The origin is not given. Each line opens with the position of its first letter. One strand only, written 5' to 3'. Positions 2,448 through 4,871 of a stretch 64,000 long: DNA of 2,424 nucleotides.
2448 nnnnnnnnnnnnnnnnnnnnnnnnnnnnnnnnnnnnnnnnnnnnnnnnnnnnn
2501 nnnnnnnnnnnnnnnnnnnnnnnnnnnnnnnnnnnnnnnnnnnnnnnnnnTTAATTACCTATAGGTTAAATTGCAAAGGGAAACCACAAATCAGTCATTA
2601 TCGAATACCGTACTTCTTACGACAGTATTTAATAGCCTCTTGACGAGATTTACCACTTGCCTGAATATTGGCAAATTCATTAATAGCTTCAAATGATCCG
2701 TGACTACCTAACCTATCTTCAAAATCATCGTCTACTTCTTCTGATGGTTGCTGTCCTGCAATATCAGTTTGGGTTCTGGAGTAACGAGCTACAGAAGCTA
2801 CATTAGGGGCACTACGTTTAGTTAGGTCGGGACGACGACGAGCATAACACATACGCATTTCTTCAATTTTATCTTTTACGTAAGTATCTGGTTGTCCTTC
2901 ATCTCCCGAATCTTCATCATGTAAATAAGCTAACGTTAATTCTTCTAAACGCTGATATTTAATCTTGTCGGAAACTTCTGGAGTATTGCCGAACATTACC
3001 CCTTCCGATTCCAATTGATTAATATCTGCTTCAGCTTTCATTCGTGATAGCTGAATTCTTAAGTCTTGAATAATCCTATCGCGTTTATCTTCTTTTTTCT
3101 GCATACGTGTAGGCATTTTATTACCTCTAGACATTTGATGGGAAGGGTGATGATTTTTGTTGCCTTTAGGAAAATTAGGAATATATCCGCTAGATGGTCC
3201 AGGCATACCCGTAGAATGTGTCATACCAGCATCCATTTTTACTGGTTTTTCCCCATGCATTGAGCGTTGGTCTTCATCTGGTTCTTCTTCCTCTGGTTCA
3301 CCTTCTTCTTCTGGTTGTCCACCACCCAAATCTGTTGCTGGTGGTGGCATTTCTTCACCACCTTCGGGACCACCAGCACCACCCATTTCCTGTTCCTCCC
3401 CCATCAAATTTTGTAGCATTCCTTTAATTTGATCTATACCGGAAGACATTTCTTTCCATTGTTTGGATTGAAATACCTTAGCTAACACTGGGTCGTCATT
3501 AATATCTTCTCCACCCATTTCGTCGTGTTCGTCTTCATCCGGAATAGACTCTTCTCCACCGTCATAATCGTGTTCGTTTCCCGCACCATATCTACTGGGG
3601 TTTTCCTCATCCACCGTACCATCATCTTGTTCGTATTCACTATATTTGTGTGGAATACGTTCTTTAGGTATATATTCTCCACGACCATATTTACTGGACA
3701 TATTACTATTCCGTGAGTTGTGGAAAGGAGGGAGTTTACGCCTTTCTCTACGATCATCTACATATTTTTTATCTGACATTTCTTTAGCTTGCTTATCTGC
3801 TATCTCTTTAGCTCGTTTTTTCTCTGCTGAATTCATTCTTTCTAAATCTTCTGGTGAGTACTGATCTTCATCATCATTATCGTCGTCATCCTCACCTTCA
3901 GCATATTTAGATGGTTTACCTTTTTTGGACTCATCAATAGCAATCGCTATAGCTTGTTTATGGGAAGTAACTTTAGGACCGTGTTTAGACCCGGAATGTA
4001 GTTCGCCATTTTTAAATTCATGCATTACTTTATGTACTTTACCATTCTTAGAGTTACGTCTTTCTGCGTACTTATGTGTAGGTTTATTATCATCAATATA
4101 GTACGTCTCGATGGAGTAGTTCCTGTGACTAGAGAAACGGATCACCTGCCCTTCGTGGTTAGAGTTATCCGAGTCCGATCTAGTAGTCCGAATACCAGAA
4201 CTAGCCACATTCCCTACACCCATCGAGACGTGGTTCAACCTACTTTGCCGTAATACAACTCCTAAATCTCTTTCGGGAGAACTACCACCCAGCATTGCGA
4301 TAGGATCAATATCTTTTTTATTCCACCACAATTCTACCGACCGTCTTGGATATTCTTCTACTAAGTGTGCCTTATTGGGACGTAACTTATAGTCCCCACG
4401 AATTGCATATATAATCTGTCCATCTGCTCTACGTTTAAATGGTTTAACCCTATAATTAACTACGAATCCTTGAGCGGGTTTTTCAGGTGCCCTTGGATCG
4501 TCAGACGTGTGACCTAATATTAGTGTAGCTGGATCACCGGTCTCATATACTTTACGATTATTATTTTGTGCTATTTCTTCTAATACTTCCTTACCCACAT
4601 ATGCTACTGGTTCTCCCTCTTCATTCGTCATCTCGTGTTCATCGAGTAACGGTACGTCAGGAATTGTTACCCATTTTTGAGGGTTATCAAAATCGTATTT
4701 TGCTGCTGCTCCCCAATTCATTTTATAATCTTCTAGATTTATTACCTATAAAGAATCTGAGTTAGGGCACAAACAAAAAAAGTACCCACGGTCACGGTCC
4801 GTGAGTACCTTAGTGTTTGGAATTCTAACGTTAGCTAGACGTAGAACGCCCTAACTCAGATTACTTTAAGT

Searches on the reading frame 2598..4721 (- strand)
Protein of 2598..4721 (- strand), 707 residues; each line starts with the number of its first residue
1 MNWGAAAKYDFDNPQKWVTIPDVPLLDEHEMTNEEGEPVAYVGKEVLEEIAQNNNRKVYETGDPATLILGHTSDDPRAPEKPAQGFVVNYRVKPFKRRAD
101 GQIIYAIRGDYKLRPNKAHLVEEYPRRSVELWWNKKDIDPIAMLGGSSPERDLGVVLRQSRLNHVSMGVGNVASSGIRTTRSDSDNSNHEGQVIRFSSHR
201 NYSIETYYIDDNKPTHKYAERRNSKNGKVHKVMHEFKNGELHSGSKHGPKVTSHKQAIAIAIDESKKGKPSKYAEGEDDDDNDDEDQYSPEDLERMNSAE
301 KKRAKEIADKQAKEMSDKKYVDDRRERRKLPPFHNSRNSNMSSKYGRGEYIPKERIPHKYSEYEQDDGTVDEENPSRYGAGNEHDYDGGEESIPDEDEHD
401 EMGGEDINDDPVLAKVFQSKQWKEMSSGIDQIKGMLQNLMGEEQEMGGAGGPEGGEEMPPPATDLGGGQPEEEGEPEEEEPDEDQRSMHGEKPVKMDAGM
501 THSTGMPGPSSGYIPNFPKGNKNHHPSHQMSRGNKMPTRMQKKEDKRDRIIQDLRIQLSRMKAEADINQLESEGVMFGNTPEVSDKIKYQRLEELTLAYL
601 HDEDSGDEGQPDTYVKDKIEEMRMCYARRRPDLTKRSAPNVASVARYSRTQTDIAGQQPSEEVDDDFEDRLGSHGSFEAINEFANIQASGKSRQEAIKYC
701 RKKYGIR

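Call 10: search_protein_families(library=phrogs, proteins=[window:2598-4721:-], max_evalue=0.00001)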
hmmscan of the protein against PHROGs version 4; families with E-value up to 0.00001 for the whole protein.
window:2598-4721:- (707 aa): 0 families

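Call 111: search_protein_families(library=pfam, proteins=[window:2598-4721:-], max_evalue=0.001)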
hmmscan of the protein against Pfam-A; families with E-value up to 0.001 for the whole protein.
window:2598-4721:- (707 aa): 1 family
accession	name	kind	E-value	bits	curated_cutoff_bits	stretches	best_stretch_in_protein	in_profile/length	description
PF20106.4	DUF6496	-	5.7e-10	39.8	24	1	226-267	7-49/58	Family of unknown function (DUF6496)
